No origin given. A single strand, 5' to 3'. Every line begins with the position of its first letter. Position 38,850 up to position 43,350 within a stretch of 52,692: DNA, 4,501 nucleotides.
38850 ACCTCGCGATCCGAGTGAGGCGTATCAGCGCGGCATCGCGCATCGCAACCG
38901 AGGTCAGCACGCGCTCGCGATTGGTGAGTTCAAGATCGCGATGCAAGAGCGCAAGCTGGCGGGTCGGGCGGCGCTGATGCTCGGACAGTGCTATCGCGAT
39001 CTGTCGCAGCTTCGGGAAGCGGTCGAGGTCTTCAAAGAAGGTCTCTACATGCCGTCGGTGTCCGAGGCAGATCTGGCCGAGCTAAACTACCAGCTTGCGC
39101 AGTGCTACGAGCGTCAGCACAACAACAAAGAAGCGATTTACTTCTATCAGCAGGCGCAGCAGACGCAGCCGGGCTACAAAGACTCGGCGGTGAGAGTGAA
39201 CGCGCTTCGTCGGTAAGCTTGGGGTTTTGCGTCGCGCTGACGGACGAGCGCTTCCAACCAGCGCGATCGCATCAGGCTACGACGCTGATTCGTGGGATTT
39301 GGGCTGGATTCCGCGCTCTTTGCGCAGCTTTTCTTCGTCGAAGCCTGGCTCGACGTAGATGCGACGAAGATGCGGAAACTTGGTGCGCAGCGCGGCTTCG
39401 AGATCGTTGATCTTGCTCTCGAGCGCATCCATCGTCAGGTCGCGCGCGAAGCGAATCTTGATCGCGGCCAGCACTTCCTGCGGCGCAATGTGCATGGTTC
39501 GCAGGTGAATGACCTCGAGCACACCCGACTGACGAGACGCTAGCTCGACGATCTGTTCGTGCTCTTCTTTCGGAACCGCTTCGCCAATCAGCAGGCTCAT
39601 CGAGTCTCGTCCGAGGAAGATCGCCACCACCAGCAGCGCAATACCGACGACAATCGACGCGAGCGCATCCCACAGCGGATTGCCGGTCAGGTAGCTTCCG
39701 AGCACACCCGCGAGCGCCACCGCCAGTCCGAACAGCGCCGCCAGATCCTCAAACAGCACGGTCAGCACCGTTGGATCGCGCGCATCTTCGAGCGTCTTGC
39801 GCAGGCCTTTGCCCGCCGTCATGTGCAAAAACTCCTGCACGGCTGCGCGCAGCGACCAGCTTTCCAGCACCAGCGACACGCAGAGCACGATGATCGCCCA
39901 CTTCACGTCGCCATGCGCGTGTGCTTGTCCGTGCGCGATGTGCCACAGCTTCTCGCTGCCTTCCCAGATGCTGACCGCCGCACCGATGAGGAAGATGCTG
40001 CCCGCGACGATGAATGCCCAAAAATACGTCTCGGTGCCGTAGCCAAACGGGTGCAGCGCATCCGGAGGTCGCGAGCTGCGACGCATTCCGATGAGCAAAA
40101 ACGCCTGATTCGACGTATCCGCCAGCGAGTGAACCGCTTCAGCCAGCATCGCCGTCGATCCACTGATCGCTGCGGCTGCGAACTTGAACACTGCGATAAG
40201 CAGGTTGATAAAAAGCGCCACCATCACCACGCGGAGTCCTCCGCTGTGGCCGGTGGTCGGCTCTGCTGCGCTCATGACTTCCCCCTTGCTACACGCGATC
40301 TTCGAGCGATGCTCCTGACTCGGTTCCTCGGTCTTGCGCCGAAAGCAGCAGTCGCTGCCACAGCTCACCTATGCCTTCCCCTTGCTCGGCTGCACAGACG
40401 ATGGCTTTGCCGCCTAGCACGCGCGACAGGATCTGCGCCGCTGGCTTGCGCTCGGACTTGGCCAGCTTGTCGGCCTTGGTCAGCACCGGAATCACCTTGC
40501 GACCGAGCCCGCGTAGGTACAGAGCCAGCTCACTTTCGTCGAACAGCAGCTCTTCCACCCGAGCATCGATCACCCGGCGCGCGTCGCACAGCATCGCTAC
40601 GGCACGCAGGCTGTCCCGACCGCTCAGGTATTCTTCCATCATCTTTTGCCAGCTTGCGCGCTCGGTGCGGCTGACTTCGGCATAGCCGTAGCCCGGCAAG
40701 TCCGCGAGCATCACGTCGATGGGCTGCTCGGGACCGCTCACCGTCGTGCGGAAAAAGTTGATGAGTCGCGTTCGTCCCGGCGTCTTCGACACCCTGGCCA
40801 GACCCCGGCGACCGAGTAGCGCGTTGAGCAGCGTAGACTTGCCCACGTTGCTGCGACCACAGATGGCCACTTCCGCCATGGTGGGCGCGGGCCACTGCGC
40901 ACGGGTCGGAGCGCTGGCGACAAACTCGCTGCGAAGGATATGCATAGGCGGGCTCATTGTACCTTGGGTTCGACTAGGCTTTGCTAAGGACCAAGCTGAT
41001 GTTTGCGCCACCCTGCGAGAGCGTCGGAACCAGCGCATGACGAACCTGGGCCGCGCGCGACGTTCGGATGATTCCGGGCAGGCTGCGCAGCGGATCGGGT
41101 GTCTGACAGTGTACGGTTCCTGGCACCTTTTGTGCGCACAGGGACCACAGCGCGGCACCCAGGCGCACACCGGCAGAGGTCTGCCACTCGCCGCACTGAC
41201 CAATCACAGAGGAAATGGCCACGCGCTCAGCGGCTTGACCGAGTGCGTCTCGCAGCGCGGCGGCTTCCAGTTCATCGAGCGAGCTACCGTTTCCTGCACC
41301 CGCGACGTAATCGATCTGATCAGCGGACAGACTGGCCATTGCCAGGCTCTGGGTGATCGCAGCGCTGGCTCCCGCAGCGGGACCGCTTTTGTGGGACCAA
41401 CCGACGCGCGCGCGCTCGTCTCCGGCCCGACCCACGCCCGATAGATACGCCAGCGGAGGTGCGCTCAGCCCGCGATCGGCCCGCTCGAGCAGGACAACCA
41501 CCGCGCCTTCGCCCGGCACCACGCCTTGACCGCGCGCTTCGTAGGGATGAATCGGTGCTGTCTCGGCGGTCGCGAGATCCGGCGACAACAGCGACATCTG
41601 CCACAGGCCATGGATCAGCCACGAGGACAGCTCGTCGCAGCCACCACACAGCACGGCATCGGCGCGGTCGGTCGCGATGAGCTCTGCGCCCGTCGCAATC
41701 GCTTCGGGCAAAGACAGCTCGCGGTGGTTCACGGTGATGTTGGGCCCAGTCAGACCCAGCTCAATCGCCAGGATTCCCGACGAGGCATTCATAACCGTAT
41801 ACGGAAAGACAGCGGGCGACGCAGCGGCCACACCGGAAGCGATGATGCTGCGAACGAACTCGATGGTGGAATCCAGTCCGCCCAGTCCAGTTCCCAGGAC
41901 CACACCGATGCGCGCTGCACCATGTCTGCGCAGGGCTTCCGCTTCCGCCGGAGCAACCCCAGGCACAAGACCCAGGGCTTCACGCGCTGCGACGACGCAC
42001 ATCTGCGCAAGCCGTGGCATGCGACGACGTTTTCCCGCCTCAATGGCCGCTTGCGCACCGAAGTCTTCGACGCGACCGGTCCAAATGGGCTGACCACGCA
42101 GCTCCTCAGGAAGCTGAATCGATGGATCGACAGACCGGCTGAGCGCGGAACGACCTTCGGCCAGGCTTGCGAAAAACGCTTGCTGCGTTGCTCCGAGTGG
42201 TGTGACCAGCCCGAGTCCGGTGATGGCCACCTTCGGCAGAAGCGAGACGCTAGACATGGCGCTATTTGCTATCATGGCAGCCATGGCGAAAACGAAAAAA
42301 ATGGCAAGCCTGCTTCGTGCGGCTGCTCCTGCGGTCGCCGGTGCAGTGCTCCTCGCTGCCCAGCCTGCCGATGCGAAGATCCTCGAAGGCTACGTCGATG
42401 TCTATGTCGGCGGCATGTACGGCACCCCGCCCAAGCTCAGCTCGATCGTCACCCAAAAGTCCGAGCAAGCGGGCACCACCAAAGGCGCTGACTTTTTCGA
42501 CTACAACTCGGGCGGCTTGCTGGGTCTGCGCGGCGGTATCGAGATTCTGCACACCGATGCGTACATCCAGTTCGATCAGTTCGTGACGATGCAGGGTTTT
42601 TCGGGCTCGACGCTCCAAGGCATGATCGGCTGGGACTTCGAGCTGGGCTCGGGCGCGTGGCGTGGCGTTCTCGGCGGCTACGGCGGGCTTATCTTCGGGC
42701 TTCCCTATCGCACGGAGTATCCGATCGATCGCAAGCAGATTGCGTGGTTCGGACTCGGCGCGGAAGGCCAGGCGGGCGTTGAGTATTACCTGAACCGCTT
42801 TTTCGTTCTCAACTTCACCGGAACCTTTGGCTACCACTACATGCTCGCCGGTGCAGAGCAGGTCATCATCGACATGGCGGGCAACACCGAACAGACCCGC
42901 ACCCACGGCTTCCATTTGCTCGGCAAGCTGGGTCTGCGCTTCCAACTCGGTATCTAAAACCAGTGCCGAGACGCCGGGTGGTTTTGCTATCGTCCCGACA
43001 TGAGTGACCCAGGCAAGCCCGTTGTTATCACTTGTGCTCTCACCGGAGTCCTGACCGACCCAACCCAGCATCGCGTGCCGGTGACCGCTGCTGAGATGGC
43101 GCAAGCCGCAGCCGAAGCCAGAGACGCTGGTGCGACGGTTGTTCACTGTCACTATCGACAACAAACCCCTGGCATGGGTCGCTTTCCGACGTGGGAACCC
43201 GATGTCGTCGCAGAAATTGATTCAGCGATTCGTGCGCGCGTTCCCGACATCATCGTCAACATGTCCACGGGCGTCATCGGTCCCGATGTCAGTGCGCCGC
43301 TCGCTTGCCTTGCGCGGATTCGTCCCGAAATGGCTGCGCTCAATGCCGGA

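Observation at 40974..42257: KAS-like condensing-enzyme pseudoenzyme (Cys, His, His all substituted) heading an operon with engB and a CDF transporter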

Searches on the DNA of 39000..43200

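Call 66: search_rna_families(source=window, start=39000, end=43200, threshold=evalue, max_evalue=1)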
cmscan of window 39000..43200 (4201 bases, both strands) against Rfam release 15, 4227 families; matches with E-value up to 1: 1.
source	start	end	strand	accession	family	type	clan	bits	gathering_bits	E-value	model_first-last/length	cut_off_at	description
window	42702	42760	-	RF03059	raiA-hairpin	Gene; sRNA;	-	23.2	43.7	0.52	1-48/48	no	raiA-hairpin RNA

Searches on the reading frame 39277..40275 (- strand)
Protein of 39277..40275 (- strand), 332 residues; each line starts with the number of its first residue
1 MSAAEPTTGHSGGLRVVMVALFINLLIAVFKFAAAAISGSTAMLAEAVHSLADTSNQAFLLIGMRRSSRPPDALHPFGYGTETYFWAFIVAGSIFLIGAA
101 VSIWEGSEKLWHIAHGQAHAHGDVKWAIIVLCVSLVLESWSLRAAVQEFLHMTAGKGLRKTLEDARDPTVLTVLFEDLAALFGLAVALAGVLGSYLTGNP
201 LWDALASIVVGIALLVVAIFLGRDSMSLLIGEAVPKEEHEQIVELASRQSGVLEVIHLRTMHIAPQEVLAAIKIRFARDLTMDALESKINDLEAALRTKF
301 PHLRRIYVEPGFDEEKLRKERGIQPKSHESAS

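Call 3: search_protein_families(library=pfam, proteins=[window:39277-40275:-], max_evalue=0.01)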
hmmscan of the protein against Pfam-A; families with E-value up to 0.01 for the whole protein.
window:39277-40275:- (332 aa): 2 families
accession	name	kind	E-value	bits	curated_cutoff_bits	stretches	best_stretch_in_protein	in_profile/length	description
PF01545.26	Cation_efflux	-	5.9e-39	134.3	26.6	1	18-229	2-197/198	Cation efflux family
PF16916.11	ZT_dimer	-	2.4e-06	27.9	26.7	1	235-308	2-73/78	Dimerisation domain of Zinc Transporter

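Call 4: search_protein_families(library=ncbifam, proteins=[window:39277-40275:-], max_evalue=0.01)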
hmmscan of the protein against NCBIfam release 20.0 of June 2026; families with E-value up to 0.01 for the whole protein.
window:39277-40275:- (332 aa): 9 families
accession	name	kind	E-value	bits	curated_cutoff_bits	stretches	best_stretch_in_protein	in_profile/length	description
TIGR01297.1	CDF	superfamily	3.6e-43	147.9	82.35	1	15-309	3-279/285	cation diffusion facilitator family transporter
NF033616.1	CDF_MamB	equivalog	6.8e-26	91.4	350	1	15-308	7-279/284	magnetosome biogenesis CDF transporter MamB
NF033615.1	CDF_MamM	equivalog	3.7e-25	88.7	350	2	16-141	11-135/290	magnetosome biogenesis CDF transporter MamM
NF040994.1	MamV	equivalog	2.9e-19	69.3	500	1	17-308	14-283/319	CDF transporter MamV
NF050169.1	CatEfflxFieF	equivalog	5.2e-18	65.3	420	1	20-303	11-273/282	cation efflux pump FieF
NF052621.1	MngEfTpMntE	equivalog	7e-16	58.5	500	1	15-310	4-281/293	manganese efflux transporter MntE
NF007064.0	PRK09509.1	equivalog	7.2e-15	54.7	447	1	18-302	14-277/300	CDF family cation-efflux transporter FieF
NF002923.0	PRK03557.1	equivalog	4.4e-11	42.6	408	1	12-291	16-274/313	CDF family zinc transporter ZitB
NF052602.1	Zn_efflux_Cdf31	equivalog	4.7e-11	42.6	460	1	15-141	8-133/299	CDF family zinc efflux transporter Cdf31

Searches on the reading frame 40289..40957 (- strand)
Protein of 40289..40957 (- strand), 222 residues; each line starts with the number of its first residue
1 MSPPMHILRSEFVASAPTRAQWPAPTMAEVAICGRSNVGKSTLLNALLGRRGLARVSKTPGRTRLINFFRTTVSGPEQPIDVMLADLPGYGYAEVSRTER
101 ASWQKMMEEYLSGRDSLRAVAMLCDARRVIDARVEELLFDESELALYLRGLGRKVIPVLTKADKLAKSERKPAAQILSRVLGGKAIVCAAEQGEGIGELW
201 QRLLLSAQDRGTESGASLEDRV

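Call 3: search_protein_families(library=pfam, proteins=[window:40289-40957:-], max_evalue=0.01)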
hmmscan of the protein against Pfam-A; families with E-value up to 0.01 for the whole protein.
window:40289-40957:- (222 aa): 7 families
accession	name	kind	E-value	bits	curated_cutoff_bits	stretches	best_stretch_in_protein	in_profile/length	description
PF01926.29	MMR_HSR1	-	5.5e-18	65.6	21.9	1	29-138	1-100/113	50S ribosome-binding GTPase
PF02421.24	FeoB_N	-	5e-11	42.8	27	1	29-201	2-154/156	Ferrous iron transport protein B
PF00350.29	Dynamin_N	-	5.1e-07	30.3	27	1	30-55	1-26/168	Dynamin family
PF03193.22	RsgA_GTPase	-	1.2e-06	28.9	30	1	30-62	109-143/174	RsgA GTPase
PF00735.24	Septin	-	1.8e-06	27.9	26.2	1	30-178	7-167/280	Septin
PF00009.33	GTP_EFTU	-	0.002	18.2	26.5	0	28-51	4-27/188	Elongation factor Tu GTP binding domain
PF13555.12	AAA_29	-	0.0095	16.1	27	0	26-47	21-42/61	P-loop containing region of AAA domain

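Call 4: search_protein_families(library=ncbifam, proteins=[window:40289-40957:-], max_evalue=0.01)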
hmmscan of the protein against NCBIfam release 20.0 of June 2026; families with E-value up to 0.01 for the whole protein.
window:40289-40957:- (222 aa): 20 families
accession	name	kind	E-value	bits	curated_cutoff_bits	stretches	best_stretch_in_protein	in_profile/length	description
TIGR03598.1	GTPase_YsxC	equivalog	8.5e-51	172.3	124.45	1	11-203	2-185/186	ribosome biogenesis GTP-binding protein YihA/YsxC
TIGR03594.1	GTPase_EngA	equivalog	9.4e-16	57.8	306.7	1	29-210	2-163/432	ribosome biogenesis GTPase Der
NF003255.0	PRK04213.1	equivalog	1.7e-14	53.6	164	1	26-170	8-148/204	GTP-binding protein EngB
NF000908.1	PRK00089.1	equivalog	7.9e-14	51.6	237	1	29-204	5-164/291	GTPase Era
NF002828.0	PRK03003.1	equivalog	4.7e-10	38.6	631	1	25-205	38-198/477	ribosome biogenesis GTPase Der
NF007071.0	PRK09518.1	equivalog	7.7e-10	37.9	953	1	26-215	270-439/706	bifunctional cytidylate kinase/GTPase Der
NF003661.0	PRK05291.1-3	equivalog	4.1e-09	36.3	380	1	29-209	218-372/448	tRNA uridine-5-carboxymethylaminomethyl(34) synthesis GTPase MnmE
TIGR03596.1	GTPase_YlqF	equivalog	4.3e-09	36.1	208.2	1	25-72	116-162/276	ribosome biogenesis GTPase YlqF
TIGR03918.1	GTP_HydF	equivalog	2.8e-08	33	325.55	1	26-63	6-42/392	[FeFe] hydrogenase H-cluster maturation GTPase HydF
TIGR00231.1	small_GTP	domain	1.2e-06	28.4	42.5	1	29-104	5-75/164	GTP-binding protein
TIGR00436.1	era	equivalog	1.6e-06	27.7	116.25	1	29-91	2-59/270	GTPase Era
TIGR00437.1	feoB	equivalog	4.6e-06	25.6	315.65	1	34-203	1-150/594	ferrous iron transport protein B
TIGR02729.1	Obg_CgtA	equivalog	6e-06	25.5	280.25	1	26-204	156-325/329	Obg family GTPase CgtA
TIGR00450.1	mnmE_trmE_thdF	equivalog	1.6e-05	24.2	252.6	1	29-64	211-245/446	tRNA uridine-5-carboxymethylaminomethyl(34) synthesis GTPase MnmE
NF008956.1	PRK12299.1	equivalog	5.1e-05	22.4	300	1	26-204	157-322/327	GTPase ObgE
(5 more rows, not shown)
